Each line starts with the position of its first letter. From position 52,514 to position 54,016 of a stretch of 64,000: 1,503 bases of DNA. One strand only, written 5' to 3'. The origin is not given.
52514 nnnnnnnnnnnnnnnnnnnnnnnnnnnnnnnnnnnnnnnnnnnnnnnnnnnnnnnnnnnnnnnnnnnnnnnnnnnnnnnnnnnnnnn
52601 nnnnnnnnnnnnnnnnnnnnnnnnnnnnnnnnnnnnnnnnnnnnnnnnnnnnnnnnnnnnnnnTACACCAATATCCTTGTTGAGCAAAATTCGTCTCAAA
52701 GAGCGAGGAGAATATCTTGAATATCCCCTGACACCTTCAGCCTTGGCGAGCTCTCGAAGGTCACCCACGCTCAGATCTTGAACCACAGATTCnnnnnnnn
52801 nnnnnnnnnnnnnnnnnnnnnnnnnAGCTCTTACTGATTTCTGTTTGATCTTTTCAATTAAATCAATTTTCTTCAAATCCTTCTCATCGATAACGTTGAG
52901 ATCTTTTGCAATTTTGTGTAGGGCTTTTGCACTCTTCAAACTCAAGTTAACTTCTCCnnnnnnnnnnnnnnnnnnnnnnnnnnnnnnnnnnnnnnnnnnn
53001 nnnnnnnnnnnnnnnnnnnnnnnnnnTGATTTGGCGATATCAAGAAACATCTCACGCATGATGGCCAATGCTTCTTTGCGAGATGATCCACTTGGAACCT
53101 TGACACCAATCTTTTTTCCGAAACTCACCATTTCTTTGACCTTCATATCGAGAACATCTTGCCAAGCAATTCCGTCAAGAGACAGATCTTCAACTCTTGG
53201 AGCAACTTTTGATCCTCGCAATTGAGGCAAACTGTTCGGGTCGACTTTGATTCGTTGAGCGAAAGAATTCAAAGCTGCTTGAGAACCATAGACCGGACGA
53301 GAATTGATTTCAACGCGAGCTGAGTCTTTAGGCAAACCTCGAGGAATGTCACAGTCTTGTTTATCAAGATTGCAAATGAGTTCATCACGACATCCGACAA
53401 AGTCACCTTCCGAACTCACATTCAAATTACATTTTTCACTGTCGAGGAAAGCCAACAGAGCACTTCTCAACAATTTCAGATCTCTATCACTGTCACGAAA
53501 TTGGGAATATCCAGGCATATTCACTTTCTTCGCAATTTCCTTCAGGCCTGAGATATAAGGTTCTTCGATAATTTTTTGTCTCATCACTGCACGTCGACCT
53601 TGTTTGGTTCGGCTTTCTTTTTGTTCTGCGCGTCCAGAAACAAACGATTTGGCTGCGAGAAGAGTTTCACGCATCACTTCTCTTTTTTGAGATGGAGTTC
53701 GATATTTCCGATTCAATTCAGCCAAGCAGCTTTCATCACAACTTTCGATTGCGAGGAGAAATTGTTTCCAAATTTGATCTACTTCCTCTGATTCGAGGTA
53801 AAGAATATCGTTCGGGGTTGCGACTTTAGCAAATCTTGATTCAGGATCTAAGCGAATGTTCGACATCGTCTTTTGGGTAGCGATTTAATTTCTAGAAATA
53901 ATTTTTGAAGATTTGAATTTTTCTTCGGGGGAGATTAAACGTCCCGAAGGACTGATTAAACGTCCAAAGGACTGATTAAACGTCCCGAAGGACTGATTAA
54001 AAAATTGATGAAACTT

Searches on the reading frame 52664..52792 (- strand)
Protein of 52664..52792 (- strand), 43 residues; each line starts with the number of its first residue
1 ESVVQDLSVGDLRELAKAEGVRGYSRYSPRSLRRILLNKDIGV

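Call 22: search_protein_families(library=pfam, proteins=[window:52664-52792:-], max_evalue=10)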
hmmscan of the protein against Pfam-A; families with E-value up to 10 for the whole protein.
seq(43 aa): 1 family
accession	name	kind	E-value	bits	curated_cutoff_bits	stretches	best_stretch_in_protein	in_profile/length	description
PF07498.18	Rho_N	-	0.011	16.2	24.9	1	6-27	4-25/43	Rho termination factor, N-terminal domain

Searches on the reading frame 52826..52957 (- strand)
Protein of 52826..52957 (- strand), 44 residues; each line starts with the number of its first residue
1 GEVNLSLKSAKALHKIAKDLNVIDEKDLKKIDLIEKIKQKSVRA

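Call 22: search_protein_families(library=pfam, proteins=[window:52826-52957:-], max_evalue=10)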
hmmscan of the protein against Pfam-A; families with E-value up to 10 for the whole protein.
seq(44 aa): 1 family
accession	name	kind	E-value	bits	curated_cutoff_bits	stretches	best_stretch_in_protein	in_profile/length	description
PF07498.18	Rho_N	-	0.00022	21.5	24.9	1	5-40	2-37/43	Rho termination factor, N-terminal domain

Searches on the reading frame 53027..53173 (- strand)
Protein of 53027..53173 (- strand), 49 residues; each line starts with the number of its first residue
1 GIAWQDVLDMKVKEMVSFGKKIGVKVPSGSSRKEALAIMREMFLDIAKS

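Call 22: search_protein_families(library=pfam, proteins=[window:53027-53173:-], max_evalue=10)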
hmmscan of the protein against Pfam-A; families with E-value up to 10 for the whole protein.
seq(49 aa): 0 families

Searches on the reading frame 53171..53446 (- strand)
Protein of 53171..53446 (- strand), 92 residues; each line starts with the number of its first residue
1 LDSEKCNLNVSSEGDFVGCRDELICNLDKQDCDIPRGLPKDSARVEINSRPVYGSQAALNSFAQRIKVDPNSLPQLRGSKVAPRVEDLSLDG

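Call 22: search_protein_families(library=pfam, proteins=[window:53171-53446:-], max_evalue=10)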
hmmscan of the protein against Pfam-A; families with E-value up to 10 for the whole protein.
seq(92 aa): 0 families

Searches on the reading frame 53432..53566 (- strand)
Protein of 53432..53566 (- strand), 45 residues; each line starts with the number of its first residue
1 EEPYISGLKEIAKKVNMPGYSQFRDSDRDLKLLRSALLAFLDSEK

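Call 22: search_protein_families(library=pfam, proteins=[window:53432-53566:-], max_evalue=10)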
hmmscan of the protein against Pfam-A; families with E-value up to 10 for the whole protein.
seq(45 aa): 1 family
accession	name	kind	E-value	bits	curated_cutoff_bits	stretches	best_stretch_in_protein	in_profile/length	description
PF07498.18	Rho_N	-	0.097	13.1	24.9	1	7-24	9-26/43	Rho termination factor, N-terminal domain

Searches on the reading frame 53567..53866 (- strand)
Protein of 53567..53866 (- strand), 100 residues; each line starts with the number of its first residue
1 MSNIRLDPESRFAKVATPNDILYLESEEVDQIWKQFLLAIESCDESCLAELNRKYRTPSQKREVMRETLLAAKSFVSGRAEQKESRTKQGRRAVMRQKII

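Call 22: search_protein_families(library=pfam, proteins=[window:53567-53866:-], max_evalue=10)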
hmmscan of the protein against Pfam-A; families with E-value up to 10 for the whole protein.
seq(100 aa): 0 families
